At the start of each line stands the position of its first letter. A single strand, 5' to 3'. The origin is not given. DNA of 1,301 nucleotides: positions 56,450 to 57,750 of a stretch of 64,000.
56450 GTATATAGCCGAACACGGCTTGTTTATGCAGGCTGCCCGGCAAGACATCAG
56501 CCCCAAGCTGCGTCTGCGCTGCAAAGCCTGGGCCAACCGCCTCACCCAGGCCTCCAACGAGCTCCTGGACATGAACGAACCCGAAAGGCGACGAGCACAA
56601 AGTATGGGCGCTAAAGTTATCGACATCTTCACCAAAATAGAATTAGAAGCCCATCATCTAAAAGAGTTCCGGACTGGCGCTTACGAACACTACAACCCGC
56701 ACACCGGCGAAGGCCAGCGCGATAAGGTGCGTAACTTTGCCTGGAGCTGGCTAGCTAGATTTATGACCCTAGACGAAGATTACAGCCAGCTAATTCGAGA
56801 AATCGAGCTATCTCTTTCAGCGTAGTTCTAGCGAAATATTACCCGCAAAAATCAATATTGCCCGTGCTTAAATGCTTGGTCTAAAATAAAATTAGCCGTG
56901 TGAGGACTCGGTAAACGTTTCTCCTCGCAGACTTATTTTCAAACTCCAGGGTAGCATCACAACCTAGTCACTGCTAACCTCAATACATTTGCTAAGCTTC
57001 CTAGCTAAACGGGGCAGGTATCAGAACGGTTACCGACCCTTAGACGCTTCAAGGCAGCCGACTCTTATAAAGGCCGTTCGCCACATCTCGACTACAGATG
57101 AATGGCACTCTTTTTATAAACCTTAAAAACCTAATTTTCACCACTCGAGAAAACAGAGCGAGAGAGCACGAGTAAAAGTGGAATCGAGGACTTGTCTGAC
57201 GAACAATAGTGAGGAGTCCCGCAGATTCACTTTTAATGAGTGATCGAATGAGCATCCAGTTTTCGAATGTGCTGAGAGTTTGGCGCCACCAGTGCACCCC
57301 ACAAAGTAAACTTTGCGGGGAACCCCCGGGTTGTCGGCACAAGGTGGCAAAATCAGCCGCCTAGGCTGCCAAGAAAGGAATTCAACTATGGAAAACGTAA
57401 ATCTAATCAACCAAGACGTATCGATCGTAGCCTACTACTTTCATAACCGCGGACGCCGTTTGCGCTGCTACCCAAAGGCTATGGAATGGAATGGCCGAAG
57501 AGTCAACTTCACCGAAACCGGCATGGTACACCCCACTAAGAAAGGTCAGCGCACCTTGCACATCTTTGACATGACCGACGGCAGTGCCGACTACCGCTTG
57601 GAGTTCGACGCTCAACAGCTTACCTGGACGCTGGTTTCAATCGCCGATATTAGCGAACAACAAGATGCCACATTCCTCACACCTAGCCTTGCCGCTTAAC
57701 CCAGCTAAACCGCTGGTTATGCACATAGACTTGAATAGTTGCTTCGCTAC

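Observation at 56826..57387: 562-bp non-coding region in an otherwise tightly packed window, upstream of the small-ORF/UmuC-like operon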

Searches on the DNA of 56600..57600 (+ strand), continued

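Call 69: search_with_rna_model(model_id=R1, sources=[window, L001, L003, L005, L006, L007, L008, L009, L012, L013, L014, L015, L016, L018, L019, L020, L021, L022, L023, L024, L028, L030, L081, L082, L083, L084, L085, L086, L088, L091, L093, L094, L095, L097, L098, L099, L102, L103, L106, L107, L109, L110, L111, L114, L116, L118, L119, L120, L121, L122, L123, L124, L125, L126, L128, L129, L130, L132, L135, L136, L138, L140, L141, L142, L144, L145, L146, L147, L148, L151, L153, L155, L157, L158, L159, L161, L162, L163, L165, L167, L169, L172, L173, L174, L175, L178, L180, L183, L185, L186, L187, L189, L191, L192, L194, L198, L200, L201, L202, L203], max_evalue=0.0001, make_alignment=true)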
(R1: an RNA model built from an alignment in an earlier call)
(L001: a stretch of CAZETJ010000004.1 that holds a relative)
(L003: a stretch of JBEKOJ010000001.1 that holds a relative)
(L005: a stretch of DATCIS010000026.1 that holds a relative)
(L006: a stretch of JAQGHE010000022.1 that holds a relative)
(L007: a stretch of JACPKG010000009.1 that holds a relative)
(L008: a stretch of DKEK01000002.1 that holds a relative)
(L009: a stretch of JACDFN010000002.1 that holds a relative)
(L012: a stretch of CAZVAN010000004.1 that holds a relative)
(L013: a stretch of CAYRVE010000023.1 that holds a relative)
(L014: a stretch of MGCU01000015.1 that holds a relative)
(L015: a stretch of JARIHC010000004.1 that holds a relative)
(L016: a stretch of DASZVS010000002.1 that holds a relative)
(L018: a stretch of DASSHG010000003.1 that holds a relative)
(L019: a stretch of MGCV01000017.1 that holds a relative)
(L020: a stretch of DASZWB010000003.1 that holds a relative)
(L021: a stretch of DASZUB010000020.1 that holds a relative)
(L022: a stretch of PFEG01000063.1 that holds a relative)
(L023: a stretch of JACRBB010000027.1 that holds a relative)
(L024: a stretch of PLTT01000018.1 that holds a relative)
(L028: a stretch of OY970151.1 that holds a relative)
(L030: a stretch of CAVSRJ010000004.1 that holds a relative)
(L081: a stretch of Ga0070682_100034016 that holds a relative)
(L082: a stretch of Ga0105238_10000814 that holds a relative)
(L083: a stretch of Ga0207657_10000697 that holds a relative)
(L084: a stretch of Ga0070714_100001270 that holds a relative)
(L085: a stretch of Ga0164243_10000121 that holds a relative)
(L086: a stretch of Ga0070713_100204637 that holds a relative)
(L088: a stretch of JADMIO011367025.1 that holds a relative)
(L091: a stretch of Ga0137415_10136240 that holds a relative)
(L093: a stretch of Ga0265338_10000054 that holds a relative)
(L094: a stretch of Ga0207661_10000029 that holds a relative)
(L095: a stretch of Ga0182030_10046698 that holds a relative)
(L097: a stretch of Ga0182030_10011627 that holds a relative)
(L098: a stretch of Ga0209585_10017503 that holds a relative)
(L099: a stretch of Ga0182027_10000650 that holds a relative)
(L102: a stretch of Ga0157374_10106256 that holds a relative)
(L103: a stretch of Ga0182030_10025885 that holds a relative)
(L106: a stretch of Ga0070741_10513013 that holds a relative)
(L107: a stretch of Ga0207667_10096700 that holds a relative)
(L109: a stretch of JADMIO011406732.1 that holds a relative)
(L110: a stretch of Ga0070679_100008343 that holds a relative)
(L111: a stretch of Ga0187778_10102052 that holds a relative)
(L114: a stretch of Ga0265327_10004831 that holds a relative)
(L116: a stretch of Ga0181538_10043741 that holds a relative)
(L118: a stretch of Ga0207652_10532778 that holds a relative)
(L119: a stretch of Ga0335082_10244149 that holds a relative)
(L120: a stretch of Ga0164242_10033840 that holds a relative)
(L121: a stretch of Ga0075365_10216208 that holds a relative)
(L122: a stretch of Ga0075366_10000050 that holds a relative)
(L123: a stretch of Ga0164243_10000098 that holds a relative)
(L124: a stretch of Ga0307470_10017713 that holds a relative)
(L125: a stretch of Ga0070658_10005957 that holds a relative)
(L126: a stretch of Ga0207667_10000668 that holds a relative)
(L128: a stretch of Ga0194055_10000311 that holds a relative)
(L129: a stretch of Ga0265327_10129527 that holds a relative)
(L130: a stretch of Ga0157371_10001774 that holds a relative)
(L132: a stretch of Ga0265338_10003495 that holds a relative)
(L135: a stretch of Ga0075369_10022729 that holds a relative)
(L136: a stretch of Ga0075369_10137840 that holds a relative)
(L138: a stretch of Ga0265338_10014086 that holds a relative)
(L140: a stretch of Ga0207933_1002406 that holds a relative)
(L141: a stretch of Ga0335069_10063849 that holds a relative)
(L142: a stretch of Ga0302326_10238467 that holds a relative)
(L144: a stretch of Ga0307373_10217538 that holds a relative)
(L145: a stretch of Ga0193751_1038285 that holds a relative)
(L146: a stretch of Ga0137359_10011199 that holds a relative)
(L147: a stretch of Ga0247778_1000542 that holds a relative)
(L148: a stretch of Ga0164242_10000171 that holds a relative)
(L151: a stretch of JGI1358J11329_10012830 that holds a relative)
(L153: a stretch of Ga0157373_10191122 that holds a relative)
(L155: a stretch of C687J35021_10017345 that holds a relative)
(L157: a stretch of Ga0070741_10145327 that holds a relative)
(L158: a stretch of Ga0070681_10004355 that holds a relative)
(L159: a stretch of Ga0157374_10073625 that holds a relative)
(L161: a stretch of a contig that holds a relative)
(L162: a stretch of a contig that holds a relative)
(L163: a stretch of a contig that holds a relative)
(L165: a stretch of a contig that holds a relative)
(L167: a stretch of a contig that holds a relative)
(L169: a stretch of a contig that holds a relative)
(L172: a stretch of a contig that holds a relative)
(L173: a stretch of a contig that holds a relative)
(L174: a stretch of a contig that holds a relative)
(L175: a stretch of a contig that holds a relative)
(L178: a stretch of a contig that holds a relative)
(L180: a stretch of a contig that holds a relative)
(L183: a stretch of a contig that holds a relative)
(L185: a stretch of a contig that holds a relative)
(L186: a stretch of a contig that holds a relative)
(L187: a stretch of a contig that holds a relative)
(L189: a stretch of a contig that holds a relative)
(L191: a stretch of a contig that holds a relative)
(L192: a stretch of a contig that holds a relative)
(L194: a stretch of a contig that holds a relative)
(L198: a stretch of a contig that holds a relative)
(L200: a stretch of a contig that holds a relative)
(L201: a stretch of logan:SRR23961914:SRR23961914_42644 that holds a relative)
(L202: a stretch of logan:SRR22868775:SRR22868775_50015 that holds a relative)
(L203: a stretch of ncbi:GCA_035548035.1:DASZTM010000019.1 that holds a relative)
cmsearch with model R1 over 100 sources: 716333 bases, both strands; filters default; matches with E-value up to 0.0001: 100.
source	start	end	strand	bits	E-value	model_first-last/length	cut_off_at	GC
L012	2013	2235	+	178.5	4.4e-44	1-225/225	no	0.47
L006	3494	3715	+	178.2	5.5e-44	1-225/225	no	0.45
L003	3483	3709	+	173.3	9.9e-43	1-225/225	no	0.46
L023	3452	3676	+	170.2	6.6e-42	1-225/225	no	0.4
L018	3472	3696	+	165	1.4e-40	1-225/225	no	0.54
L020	3470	3699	+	164.9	1.5e-40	1-225/225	no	0.53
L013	2377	2613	+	163.1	4.4e-40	1-225/225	no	0.53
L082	12591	12802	-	160.6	2.1e-39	1-225/225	no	0.52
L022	3325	3573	+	160.2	2.5e-39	1-225/225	no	0.44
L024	610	836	+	157.4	1.3e-38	1-225/225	no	0.44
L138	6501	6713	-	155.7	3.9e-38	1-225/225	no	0.48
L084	6856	7082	+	155.3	4.7e-38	1-225/225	no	0.43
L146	1766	1976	+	155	5.7e-38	1-225/225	no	0.46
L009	3468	3709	+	154.7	6.9e-38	1-225/225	no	0.48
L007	3412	3638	+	153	1.9e-37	1-225/225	no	0.44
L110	2547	2771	+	152.5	2.5e-37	1-225/225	no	0.41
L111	403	623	+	152.3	2.9e-37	1-225/225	no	0.49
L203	2745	2977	+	152.2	3e-37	1-225/225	no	0.45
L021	3481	3697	+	151.6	4.3e-37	1-225/225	no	0.54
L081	509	714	-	151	6.4e-37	1-225/225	no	0.44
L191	24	241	+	147.2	6e-36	1-225/225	no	0.46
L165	8352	8573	+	145.6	1.5e-35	1-225/225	no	0.48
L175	1495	1714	+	144.6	2.8e-35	1-225/225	no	0.41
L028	3492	3714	+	144.5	3e-35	1-225/225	no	0.43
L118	148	373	-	142.9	7.7e-35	1-225/225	no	0.52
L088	2840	3054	-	142.9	7.8e-35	1-225/225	no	0.46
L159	1065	1283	+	142.3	1.1e-34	1-225/225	no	0.45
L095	2015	2235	-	141.3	2.1e-34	1-225/225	no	0.43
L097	1373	1594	+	141.2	2.2e-34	1-225/225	no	0.4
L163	7060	7276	-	141.2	2.2e-34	1-225/225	no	0.45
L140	9097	9317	+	141.1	2.3e-34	1-225/225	no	0.46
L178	2369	2586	-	140.6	3.2e-34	1-225/225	no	0.52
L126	3910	4118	-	140.3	3.8e-34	1-225/225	no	0.47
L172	2500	2717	+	137.6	1.9e-33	1-225/225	no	0.48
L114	1847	2052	-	137.3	2.2e-33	1-225/225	no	0.47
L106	42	254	+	137.2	2.4e-33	1-225/225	no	0.47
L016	3485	3699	+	136.6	3.4e-33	1-225/225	no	0.49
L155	505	712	+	136.5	3.5e-33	1-225/225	no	0.48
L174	1176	1385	+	135.7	5.9e-33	1-225/225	no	0.48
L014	285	506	+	135.6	6.1e-33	1-225/225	no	0.43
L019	140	348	+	134.5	1.2e-32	1-225/225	no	0.47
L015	3475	3697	+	134.1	1.6e-32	1-225/225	no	0.52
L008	3487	3694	+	131.7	6.2e-32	1-225/225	no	0.47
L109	2404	2608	+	131.4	7.7e-32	1-225/225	no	0.51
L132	2446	2657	+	131.3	8.1e-32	1-225/225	no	0.49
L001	3482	3704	+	129.5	2.4e-31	1-225/225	no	0.44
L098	2209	2425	+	129.4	2.6e-31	1-225/225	no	0.46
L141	3629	3846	-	127.6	7.4e-31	1-225/225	no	0.43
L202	2756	2976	+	124.3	5.4e-30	1-225/225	no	0.42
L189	758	999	+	121.8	2.4e-29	1-225/225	no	0.45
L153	742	949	+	120.7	4.6e-29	1-225/225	no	0.5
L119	355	561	+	120.1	6.5e-29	1-225/225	no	0.49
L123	5516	5748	+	119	1.2e-28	1-225/225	no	0.39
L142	2196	2421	+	118.5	1.7e-28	1-225/225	no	0.41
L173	738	936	+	117.8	2.6e-28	1-225/225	no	0.42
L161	1875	2078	+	116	7.6e-28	1-225/225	no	0.5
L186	3155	3363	+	115.1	1.3e-27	1-225/225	no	0.43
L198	752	1013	+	114.9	1.4e-27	1-225/225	no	0.5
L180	149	403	-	114.6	1.8e-27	1-225/225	no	0.45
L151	3759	3974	+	113.4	3.7e-27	1-225/225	no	0.4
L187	463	668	+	112.3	6.8e-27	1-225/225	no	0.44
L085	9060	9292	-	111.9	8.8e-27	1-225/225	no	0.42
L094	1540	1791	+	111.8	9.3e-27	1-225/225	no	0.5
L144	715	930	-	110.1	2.7e-26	1-225/225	no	0.46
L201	2062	2279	+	109.6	3.6e-26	1-225/225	no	0.46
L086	136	340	-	108.4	7e-26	1-225/225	no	0.47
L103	1301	1531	-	107.9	9.7e-26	1-225/225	no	0.41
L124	864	1067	-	106.4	2.3e-25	1-225/225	no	0.47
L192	4875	5078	+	105.6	3.8e-25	1-225/225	no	0.47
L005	3436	3648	+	104.9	5.9e-25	1-225/225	no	0.47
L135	1442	1684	-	104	9.9e-25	1-225/225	no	0.5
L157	1169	1399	+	102.3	2.7e-24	1-225/225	no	0.47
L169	10019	10265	+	101.9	3.5e-24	1-225/225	no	0.4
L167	815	1035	+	101.1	5.7e-24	1-225/225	no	0.4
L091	1046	1264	+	101.1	5.7e-24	1-225/225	no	0.46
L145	1702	1935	+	100.9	6.5e-24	1-225/225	no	0.49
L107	2429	2664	-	99.1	1.9e-23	1-225/225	no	0.42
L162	6303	6521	-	98.5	2.7e-23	1-225/225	no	0.48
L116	2292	2514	+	96.8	7.4e-23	1-225/225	no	0.41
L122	5435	5690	+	96.6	8.2e-23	1-225/225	no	0.39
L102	685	899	-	96.4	9.4e-23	1-225/225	no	0.46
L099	2952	3175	+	94.4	3.1e-22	1-225/225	no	0.47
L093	484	691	-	93.7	4.7e-22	1-225/225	no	0.45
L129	355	551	-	92.8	7.8e-22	1-225/225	no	0.45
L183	6290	6511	-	90.3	3.5e-21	1-225/225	no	0.48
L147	2133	2348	+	90.2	3.7e-21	1-225/225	no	0.49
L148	1226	1464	-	86.4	3.7e-20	1-225/225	no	0.49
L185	1262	1506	-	85.1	8e-20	1-225/225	no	0.48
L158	8497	8718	-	84.1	1.4e-19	1-225/225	no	0.5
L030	2939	3195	+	83.2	2.5e-19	1-225/225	no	0.54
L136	155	399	-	82.5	3.7e-19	1-225/225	no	0.47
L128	3412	3664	+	73.8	6.9e-17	1-225/225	no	0.37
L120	4359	4574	-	73.6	7.6e-17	1-225/225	no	0.53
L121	703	948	+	72.2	1.8e-16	1-225/225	no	0.49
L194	3557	3789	-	72.1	1.9e-16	1-225/225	no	0.52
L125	6248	6534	+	71.9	2.2e-16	1-225/225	no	0.46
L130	5876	6093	+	68.7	1.4e-15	1-225/225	no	0.45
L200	3763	3981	-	61.6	1e-13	1-225/225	no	0.54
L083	4610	4826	+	60.1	2.5e-13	1-225/225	no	0.53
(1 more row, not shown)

Alignment A5: 100 matches aligned to the model, 582 columns, each read 5' to 3' on its own strand. Consensus structure (alignment columns), stored with it:
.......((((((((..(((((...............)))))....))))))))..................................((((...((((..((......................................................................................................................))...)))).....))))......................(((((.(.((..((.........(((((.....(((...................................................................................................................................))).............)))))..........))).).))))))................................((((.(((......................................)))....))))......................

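Call 101: search_with_rna_model(model_id=R1, source=L045, start=3300, end=3700, filters=off, max_evalue=10, show_alignments=1)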
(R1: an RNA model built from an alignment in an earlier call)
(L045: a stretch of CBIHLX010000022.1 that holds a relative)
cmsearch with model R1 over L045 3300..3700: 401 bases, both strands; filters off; matches with E-value up to 10: 19.
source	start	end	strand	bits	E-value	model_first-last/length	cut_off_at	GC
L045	3423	3464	-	6.7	0.01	1-225/225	no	0.4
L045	3333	3349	-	0.8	0.35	16-35/225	no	0.71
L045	3530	3574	+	-0.4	0.71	1-225/225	no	0.36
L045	3324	3348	+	-0.5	0.77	102-160/225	no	0.72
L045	3494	3515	-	-1.6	1.4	1-225/225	no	0.45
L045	3678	3700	+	-1.6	1.5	1-225/225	no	0.57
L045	3542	3568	-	-2.1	2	1-225/225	no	0.26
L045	3407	3417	-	-2.4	2.3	127-137/225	no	0.18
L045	3619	3644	-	-2.9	3.3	1-225/225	no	0.46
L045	3465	3473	-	-3.2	3.9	1-225/225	no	0.44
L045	3447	3484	+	-3.3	4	65-84/225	no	0.55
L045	3400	3417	+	-3.7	5.2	1-225/225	no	0.22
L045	3423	3439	+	-3.9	5.7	1-225/225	no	0.24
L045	3580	3599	-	-3.9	5.8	1-225/225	no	0.25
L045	3667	3692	-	-3.9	5.8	1-225/225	no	0.54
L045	3385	3403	-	-4.4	7.8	1-225/225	no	0.37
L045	3634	3664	+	-4.4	7.9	176-206/225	no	0.58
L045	3648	3666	-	-4.7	9.3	1-225/225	no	0.53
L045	3503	3508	+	-4.8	10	71-76/225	no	0.67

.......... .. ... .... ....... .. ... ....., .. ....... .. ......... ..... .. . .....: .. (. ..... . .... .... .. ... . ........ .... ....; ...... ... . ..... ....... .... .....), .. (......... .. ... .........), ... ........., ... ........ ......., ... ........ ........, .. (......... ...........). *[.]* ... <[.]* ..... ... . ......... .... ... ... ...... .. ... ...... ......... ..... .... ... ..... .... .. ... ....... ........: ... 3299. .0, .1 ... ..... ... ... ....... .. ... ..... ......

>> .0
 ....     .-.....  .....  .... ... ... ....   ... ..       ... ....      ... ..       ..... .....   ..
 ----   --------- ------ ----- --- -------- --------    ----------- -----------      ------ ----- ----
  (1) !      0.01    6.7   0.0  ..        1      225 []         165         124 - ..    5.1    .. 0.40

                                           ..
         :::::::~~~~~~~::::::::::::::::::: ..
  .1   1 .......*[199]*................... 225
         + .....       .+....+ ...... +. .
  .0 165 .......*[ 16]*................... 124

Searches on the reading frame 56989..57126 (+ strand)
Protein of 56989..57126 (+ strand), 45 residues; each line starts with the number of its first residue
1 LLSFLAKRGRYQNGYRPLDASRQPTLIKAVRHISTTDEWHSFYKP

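Call 11: search_protein_families(library=pfam, proteins=[window:56989-57126:+], max_evalue=0.1)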
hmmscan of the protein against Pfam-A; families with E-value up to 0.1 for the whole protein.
window:56989-57126:+ (45 aa): 0 families
